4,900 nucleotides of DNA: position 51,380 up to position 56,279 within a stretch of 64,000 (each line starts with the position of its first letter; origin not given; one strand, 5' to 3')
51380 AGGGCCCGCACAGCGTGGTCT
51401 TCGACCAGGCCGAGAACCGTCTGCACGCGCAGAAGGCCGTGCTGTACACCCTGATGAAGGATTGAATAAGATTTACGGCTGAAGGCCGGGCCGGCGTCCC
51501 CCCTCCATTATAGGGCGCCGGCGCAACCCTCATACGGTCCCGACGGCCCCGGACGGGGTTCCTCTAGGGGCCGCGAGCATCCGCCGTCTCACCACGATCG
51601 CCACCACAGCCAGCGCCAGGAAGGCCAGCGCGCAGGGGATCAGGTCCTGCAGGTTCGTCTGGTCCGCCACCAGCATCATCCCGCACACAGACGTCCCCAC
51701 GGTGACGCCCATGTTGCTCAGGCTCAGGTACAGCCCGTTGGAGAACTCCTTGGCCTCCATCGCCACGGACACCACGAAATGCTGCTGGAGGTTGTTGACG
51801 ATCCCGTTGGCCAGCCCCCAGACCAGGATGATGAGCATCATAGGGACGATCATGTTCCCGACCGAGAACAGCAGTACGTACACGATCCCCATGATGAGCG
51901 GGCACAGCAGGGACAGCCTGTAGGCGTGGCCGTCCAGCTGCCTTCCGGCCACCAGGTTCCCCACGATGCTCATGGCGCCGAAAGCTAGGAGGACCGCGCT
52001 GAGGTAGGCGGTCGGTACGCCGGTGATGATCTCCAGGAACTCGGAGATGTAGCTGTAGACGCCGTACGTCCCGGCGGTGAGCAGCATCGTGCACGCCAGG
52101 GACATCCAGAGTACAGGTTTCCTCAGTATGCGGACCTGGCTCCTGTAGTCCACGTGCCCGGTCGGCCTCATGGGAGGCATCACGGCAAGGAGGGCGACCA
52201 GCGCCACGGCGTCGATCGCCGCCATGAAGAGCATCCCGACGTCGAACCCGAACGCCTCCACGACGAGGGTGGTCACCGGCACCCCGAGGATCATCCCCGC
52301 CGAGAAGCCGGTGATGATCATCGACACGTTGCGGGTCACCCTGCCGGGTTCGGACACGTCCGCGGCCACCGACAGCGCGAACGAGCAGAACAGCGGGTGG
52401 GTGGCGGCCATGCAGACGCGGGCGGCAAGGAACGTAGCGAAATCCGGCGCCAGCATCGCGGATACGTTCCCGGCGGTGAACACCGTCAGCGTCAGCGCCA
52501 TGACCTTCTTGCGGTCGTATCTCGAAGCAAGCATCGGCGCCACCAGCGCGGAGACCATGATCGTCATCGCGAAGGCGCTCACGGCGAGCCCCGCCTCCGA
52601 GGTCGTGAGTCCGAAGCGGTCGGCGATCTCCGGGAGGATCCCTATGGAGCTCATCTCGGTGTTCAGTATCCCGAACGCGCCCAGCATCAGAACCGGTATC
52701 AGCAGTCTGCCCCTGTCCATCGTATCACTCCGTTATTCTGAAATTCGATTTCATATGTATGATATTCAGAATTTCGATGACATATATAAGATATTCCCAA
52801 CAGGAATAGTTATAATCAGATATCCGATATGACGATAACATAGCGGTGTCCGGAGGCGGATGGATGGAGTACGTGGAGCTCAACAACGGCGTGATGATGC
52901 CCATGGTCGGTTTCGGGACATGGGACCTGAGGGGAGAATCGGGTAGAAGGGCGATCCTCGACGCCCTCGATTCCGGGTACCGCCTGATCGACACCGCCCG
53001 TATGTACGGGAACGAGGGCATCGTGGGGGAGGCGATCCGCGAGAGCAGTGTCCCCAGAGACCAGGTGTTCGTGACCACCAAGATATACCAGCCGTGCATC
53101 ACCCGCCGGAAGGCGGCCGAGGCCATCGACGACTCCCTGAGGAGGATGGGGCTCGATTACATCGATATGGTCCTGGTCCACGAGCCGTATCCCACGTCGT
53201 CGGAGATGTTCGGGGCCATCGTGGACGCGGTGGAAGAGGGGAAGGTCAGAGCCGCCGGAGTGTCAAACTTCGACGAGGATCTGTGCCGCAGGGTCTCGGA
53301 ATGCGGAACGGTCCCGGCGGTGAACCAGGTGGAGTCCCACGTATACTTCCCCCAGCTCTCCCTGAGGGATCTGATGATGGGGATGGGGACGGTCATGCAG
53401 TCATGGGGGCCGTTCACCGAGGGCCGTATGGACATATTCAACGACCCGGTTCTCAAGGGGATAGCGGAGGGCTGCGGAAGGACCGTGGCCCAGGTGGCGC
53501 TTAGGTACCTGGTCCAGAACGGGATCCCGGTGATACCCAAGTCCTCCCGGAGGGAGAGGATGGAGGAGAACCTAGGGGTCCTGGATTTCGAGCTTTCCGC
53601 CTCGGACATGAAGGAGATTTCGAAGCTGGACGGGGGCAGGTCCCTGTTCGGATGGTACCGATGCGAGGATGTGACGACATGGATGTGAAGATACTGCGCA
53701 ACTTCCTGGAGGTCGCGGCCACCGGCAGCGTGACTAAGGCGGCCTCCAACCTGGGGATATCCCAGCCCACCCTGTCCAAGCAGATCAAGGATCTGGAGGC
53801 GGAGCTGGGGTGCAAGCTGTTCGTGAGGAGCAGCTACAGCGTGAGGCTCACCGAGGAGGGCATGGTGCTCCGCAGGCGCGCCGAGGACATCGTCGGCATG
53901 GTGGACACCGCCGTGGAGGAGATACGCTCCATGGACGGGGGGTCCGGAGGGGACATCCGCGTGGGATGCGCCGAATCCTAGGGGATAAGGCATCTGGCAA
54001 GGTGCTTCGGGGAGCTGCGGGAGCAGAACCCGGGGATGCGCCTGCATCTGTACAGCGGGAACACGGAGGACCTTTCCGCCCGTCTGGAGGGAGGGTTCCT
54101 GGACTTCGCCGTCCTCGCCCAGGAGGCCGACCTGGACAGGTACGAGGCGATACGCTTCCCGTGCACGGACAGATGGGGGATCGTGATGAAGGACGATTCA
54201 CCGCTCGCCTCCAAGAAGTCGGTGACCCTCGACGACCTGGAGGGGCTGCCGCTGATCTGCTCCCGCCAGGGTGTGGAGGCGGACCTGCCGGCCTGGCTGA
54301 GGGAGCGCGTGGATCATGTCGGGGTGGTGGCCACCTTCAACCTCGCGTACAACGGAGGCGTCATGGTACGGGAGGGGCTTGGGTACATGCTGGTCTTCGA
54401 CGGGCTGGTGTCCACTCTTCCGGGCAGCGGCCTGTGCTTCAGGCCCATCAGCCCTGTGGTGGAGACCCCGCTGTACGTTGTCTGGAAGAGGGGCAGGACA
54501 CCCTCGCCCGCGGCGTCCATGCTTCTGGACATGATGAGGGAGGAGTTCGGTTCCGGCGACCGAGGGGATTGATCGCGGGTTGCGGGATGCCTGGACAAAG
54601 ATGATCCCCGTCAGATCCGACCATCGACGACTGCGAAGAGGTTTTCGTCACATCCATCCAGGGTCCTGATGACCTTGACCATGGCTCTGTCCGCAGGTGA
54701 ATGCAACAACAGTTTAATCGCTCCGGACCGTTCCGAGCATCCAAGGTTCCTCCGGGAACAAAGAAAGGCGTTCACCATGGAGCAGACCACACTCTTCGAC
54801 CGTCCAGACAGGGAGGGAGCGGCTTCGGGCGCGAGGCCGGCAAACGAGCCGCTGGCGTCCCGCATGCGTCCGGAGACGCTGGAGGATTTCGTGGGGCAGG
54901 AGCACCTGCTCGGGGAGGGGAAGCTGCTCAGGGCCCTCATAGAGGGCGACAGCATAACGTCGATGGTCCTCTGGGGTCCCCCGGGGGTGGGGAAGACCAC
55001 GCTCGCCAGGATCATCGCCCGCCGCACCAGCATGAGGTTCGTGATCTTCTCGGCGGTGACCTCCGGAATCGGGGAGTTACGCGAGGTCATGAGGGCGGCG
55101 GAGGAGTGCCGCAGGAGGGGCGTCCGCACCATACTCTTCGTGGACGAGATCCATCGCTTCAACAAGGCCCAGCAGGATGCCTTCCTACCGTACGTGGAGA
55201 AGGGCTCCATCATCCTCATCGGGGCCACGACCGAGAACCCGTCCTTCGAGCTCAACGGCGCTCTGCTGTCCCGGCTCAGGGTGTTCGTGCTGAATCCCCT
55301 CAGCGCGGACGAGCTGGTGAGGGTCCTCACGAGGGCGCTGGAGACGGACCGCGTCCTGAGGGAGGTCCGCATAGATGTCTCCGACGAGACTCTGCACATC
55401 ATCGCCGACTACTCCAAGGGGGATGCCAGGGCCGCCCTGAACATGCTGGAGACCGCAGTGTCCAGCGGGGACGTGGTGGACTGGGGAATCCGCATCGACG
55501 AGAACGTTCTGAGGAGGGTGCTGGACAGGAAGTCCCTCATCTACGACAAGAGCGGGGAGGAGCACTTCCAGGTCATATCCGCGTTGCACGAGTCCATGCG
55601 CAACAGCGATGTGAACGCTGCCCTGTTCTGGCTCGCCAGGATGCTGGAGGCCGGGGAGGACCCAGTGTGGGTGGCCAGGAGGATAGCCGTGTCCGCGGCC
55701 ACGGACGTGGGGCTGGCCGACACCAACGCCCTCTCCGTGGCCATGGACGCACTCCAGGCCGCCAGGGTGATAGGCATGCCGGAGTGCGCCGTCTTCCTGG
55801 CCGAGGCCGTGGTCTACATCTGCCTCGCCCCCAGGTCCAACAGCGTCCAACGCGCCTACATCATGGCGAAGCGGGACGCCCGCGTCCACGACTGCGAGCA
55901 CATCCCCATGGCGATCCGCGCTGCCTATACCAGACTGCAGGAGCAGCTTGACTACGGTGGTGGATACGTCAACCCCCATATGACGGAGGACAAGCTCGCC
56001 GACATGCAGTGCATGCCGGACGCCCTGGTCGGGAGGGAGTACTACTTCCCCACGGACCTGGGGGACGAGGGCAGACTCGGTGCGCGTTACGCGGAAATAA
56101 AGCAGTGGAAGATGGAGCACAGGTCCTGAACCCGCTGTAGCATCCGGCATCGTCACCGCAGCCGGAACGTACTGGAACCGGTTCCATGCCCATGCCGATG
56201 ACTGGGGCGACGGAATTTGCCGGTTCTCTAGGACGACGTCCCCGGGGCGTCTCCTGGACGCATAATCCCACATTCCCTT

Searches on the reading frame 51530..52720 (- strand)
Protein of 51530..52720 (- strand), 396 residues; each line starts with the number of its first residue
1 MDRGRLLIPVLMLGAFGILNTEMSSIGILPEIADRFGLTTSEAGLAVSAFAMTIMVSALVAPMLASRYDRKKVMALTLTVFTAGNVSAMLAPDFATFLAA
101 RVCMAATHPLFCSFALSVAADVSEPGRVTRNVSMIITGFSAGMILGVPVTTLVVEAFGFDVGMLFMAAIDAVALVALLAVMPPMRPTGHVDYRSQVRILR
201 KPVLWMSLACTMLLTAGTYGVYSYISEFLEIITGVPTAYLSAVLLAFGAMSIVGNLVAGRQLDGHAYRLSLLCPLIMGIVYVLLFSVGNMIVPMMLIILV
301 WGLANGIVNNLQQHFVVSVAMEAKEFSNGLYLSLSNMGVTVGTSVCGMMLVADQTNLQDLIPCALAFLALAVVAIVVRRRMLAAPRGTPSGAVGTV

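Call 7: search_protein_families(library=pfam, proteins=[window:51530-52720:-])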
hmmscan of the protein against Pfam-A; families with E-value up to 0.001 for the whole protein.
window:51530-52720:- (396 aa): 2 families
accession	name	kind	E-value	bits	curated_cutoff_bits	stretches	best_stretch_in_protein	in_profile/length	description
PF07690.21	MFS_1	-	5.9e-34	117.9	33.4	1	11-342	1-346/347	Major Facilitator Superfamily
PF00083.30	Sugar_tr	-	1.1e-05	25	22.3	1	39-181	44-188/452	Sugar (and other) transporter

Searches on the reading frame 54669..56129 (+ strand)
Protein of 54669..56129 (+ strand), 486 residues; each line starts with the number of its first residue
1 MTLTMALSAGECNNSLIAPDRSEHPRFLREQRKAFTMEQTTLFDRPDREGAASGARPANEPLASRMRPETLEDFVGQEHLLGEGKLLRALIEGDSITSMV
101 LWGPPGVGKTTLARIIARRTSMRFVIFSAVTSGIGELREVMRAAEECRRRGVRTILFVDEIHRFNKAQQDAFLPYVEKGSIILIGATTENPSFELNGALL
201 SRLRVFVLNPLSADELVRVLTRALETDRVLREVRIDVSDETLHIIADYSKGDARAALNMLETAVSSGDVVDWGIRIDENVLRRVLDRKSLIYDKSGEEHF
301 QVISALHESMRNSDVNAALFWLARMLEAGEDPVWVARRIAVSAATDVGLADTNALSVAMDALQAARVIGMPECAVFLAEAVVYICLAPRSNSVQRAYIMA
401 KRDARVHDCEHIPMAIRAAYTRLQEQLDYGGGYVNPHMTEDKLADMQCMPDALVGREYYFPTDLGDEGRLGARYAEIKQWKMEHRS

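Call 7: search_protein_families(library=pfam, proteins=[window:54669-56129:+])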
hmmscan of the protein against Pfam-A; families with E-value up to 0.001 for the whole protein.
window:54669-56129:+ (486 aa): 11 families
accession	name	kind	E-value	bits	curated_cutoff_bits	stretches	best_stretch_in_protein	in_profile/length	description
PF12002.13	MgsA_C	-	1.7e-52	178.1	27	1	312-477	1-166/167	MgsA AAA+ ATPase C terminal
PF16193.11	AAA_assoc_2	-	8.7e-23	80.8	34.3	1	234-311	4-81/81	AAA C-terminal domain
PF00004.35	AAA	-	8.3e-17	62.3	21.2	1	99-208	1-128/131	ATPase family associated with various cellular activities (AAA)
PF05496.18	RuvB_N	-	1.1e-14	55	27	1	66-188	1-121/159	Holliday junction DNA helicase RuvB P-loop domain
PF07728.20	AAA_5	-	5.1e-07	30.2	22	1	99-206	2-118/139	AAA domain (dynein-related subfamily)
PF13173.12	AAA_14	-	8.5e-07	29.5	27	1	99-216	5-128/129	AAA domain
PF13191.12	AAA_16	-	2.8e-06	28.4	32.6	0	86-122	15-50/167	AAA ATPase domain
PF13401.12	AAA_22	-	1.1e-05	26.2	27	0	98-129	7-41/130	AAA domain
PF21960.2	RCF1-5-like_lid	-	4.2e-05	23.8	27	1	235-263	12-41/43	RCF1/5-like, AAA+ ATPase lid domain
PF00158.32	Sigma54_activat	-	0.00035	20.7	20.2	0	154-190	95-131/168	Sigma-54 interaction domain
PF20720.3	nSTAND3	-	0.00044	20.4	27.2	1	99-144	20-64/155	Novel STAND NTPase 3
